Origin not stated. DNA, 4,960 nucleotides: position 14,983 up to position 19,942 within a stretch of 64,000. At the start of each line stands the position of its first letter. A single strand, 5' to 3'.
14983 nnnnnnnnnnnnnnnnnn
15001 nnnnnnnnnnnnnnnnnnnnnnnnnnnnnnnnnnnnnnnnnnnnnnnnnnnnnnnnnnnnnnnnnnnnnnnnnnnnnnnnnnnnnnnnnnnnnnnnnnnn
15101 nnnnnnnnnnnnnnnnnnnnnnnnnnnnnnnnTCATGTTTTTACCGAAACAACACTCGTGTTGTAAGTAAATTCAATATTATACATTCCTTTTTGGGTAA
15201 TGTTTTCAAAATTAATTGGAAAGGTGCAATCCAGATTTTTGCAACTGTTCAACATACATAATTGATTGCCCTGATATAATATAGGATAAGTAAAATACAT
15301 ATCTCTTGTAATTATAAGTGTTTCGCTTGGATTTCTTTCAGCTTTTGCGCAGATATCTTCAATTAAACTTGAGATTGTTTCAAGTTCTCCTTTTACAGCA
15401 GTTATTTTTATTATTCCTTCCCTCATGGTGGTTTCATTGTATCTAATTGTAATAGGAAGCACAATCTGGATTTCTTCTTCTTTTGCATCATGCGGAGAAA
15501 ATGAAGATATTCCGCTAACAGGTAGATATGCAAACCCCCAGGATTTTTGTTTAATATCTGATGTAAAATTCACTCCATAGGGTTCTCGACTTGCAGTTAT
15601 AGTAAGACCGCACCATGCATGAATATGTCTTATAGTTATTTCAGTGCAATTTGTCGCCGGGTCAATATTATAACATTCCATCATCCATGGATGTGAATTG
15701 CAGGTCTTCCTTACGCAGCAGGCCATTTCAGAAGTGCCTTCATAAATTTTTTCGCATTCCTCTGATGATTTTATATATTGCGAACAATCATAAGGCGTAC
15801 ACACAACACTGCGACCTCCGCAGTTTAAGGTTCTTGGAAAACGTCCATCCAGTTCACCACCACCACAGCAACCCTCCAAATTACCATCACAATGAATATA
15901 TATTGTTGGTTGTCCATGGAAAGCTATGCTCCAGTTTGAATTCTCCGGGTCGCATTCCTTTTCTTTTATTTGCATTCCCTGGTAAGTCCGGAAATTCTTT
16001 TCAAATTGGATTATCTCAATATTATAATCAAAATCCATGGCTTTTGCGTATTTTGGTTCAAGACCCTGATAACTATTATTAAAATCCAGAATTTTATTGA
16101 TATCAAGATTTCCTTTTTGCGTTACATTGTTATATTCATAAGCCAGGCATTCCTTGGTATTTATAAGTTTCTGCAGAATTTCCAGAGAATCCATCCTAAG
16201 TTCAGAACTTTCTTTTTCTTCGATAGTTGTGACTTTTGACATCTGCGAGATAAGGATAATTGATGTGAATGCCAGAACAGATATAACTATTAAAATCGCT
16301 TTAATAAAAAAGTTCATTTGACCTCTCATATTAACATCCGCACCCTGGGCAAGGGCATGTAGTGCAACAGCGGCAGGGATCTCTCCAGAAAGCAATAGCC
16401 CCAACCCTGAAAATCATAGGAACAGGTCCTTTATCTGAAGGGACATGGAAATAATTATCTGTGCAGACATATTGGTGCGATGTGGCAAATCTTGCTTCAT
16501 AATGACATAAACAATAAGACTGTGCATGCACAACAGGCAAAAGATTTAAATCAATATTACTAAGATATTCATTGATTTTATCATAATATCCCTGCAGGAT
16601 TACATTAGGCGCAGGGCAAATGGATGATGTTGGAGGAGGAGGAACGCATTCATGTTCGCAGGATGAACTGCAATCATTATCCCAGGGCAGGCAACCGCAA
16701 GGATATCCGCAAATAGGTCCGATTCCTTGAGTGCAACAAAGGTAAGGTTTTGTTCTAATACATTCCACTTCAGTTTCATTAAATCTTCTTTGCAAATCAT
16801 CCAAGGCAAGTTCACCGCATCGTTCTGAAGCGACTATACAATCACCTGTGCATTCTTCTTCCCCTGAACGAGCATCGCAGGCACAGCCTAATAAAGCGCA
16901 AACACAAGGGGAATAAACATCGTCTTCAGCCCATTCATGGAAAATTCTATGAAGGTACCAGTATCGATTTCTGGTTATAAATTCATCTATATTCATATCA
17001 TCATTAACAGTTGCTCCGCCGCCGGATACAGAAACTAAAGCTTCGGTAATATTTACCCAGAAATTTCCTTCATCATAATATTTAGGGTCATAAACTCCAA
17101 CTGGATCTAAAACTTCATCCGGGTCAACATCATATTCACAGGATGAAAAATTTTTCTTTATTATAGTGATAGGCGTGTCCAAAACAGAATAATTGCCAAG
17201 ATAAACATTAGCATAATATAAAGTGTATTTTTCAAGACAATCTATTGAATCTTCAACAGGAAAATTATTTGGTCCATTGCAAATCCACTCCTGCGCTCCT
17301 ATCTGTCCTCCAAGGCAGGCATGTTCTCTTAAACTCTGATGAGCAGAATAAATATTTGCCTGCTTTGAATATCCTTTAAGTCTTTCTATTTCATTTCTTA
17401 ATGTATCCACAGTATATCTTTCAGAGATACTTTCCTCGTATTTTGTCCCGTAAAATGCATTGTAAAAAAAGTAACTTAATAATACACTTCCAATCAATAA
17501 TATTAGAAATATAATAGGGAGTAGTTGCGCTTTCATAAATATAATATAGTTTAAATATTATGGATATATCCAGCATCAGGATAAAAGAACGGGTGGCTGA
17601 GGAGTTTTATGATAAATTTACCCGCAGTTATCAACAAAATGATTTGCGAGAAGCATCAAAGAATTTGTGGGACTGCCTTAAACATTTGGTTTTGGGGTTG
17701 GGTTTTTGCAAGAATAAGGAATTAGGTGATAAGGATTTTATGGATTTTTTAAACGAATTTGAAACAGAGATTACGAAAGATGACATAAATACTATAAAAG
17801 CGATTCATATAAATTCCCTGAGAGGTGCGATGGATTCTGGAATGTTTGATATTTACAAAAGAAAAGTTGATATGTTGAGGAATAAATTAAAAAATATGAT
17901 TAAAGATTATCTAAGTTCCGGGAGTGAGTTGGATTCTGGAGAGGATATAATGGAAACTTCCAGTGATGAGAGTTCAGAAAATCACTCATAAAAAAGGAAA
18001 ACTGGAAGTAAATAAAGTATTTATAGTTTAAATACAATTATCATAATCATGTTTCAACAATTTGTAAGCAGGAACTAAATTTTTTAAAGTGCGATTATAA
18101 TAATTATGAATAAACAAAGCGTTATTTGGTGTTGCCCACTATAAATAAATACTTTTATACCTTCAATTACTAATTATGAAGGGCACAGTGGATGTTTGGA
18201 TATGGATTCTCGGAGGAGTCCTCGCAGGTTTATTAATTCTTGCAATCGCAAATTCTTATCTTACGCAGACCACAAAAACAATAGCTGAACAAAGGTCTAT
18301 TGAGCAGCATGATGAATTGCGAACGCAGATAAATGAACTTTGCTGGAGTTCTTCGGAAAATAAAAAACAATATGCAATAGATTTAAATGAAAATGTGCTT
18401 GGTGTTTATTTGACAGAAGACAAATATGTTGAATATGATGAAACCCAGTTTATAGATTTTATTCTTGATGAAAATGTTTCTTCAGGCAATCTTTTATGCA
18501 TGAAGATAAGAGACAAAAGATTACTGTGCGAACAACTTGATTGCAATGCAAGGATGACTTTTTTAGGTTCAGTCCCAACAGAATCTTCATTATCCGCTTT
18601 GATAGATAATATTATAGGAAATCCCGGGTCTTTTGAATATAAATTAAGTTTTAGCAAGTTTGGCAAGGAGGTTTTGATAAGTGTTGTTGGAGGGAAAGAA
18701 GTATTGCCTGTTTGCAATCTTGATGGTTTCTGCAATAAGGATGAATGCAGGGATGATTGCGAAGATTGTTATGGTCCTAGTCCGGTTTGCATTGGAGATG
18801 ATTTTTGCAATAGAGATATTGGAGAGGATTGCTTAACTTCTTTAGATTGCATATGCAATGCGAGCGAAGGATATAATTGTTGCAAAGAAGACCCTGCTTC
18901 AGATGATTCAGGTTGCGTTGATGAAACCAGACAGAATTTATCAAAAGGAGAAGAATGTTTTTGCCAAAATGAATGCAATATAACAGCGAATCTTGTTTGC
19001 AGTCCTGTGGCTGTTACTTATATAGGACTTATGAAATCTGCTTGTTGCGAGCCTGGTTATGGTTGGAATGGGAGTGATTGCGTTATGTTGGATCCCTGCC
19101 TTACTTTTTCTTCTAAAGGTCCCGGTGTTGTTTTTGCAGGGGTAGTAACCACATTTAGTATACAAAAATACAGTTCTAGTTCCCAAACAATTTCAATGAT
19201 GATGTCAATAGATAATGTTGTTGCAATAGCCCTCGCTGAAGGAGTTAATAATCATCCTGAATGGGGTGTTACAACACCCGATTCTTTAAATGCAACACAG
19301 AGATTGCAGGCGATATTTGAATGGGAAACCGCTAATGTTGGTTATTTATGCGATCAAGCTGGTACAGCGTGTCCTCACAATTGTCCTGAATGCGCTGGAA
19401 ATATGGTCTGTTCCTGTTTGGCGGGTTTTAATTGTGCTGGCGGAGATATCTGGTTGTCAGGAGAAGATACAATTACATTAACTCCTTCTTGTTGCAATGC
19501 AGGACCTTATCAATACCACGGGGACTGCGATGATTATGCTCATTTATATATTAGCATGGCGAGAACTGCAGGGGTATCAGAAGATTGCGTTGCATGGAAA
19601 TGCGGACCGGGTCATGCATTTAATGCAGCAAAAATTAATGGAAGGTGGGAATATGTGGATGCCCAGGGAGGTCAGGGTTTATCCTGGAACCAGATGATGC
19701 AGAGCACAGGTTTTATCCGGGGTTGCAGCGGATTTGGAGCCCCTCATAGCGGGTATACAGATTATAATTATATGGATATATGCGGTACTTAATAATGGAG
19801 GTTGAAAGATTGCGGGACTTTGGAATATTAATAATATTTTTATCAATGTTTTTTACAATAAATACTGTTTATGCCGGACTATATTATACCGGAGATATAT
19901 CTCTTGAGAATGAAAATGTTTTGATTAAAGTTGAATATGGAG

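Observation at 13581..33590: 20-kb island: a pilus-like system built from many M-[KR]-G prepilin-type proteins, one FlaJ/TadC-type platform protein and a set of extremely cysteine-rich secreted proteins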

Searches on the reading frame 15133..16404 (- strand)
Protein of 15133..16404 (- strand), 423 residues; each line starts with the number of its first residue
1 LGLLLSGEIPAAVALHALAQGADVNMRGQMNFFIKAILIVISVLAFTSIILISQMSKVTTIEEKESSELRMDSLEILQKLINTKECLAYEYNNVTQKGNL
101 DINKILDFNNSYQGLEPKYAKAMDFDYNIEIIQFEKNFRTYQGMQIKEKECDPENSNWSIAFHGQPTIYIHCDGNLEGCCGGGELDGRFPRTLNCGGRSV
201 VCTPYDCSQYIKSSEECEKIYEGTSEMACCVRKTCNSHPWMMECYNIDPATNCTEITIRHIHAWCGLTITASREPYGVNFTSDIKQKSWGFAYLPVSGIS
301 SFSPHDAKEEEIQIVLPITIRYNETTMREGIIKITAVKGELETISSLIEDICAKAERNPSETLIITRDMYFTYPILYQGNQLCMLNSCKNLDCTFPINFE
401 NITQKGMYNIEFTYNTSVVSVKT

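Call 4: search_protein_families(library=pfam, max_evalue=0.01, proteins=[window:15133-16404:-])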
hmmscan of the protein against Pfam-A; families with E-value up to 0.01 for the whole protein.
window:15133-16404:- (423 aa): 0 families

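Call 68: search_protein_families(library=ncbifam, max_evalue=1, proteins=[window:15136-16329:-])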
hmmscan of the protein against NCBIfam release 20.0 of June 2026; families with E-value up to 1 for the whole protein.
window:15136-16329:- (398 aa): 0 families

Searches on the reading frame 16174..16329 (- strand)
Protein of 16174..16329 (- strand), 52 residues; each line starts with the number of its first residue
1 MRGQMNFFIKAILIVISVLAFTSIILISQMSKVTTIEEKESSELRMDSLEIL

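Call 67: search_protein_families(library=pfam, max_evalue=10, proteins=[window:16174-16329:-])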
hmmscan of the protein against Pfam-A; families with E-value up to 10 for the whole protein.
seq(52 aa): 0 families

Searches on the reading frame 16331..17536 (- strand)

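Call 4: search_protein_families(library=pfam, max_evalue=0.01, proteins=[window:16331-17536:-])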
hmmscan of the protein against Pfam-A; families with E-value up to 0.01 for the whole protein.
window:16331-17536:- (401 aa): 0 families

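Call 68: search_protein_families(library=ncbifam, max_evalue=1, proteins=[window:16334-17536:-])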
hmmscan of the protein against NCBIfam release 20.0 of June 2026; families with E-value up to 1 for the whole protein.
window:16334-17536:- (401 aa): 1 family
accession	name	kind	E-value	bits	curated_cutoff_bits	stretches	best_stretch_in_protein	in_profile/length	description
TIGR04527.1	mycoplas_twoTM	subfamily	0.19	11.4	125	1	10-52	11-51/248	MG_279/MG_280 family protein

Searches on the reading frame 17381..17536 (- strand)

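Call 67: search_protein_families(library=pfam, max_evalue=10, proteins=[window:17381-17536:-])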
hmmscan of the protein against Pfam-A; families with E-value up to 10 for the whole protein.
seq(52 aa): 3 families
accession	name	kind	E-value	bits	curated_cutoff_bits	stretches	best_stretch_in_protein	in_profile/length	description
PF11346.13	DUF3149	-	0.0052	16.8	23.2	1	8-26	16-34/40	Protein of unknown function (DUF3149)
PF05251.17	Ost5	-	0.0061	17.3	27.4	1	6-39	13-46/73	Oligosaccharyltransferase subunit 5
PF10934.14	Sheath_initiator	-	0.033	14.7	32.9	1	21-52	40-71/104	Contractile injection system sheath initiator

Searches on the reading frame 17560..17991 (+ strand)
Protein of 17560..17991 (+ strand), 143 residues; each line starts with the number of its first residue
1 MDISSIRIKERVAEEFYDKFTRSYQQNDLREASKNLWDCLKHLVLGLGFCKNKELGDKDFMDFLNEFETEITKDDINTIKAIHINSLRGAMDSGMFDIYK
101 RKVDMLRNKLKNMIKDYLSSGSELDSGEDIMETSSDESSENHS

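Call 4: search_protein_families(library=pfam, max_evalue=0.01, proteins=[window:17560-17991:+])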
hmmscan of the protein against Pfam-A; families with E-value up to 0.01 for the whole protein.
window:17560-17991:+ (143 aa): 0 families

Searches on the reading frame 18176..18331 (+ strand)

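Call 67: search_protein_families(library=pfam, max_evalue=10, proteins=[window:18176-18331:+])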
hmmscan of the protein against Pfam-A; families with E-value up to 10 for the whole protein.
seq(52 aa): 1 family
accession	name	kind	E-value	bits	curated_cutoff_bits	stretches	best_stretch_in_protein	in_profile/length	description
PF20480.3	DUF6720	-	0.0023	17.9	27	1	5-43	125-163/307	Family of unknown function (DUF6720)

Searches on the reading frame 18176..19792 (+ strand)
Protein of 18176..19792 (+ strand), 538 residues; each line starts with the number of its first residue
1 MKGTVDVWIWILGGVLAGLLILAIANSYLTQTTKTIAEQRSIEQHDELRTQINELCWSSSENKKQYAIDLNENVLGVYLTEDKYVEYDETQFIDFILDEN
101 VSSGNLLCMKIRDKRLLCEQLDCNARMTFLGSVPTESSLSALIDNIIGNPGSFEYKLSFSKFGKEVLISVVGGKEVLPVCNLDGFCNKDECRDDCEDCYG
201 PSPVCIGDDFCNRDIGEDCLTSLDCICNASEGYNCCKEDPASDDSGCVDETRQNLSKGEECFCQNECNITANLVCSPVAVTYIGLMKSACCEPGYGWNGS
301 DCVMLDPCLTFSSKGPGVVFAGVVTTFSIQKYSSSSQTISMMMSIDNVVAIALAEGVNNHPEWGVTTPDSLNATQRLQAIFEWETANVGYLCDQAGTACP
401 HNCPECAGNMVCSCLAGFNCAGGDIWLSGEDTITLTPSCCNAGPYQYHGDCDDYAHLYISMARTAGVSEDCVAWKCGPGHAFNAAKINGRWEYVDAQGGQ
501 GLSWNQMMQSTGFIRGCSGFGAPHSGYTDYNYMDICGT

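Call 4: search_protein_families(library=pfam, max_evalue=0.01, proteins=[window:18176-19792:+])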
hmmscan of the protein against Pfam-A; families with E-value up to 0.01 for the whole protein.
window:18176-19792:+ (538 aa): 1 family
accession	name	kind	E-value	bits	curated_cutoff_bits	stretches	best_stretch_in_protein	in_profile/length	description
PF01841.26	Transglut_core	-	0.00052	20.7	23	1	447-496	50-108/108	Transglutaminase-like superfamily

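Call 48: search_solved_structures(query=window:18176-19789:+, max_evalue=1, show_alignments=1)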
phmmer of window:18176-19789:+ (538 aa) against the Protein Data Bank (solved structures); distinct sequences matched with E-value up to 1: 1.
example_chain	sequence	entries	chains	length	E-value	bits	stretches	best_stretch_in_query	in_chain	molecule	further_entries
1xx6_A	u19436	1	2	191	0.58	11.9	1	60-146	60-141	Thymidine kinase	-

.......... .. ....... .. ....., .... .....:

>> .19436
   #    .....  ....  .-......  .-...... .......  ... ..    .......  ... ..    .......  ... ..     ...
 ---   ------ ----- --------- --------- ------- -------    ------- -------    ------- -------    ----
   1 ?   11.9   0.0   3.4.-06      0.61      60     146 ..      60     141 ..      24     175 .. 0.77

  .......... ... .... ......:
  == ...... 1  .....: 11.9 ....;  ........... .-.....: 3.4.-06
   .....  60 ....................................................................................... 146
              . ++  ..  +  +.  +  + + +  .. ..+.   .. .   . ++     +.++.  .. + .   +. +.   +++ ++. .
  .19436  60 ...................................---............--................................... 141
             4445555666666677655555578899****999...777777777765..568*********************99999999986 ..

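Call 68: search_protein_families(library=ncbifam, max_evalue=1, proteins=[window:18176-19789:+])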
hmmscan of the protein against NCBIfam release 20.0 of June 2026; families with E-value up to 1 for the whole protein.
window:18176-19789:+ (538 aa): 0 families
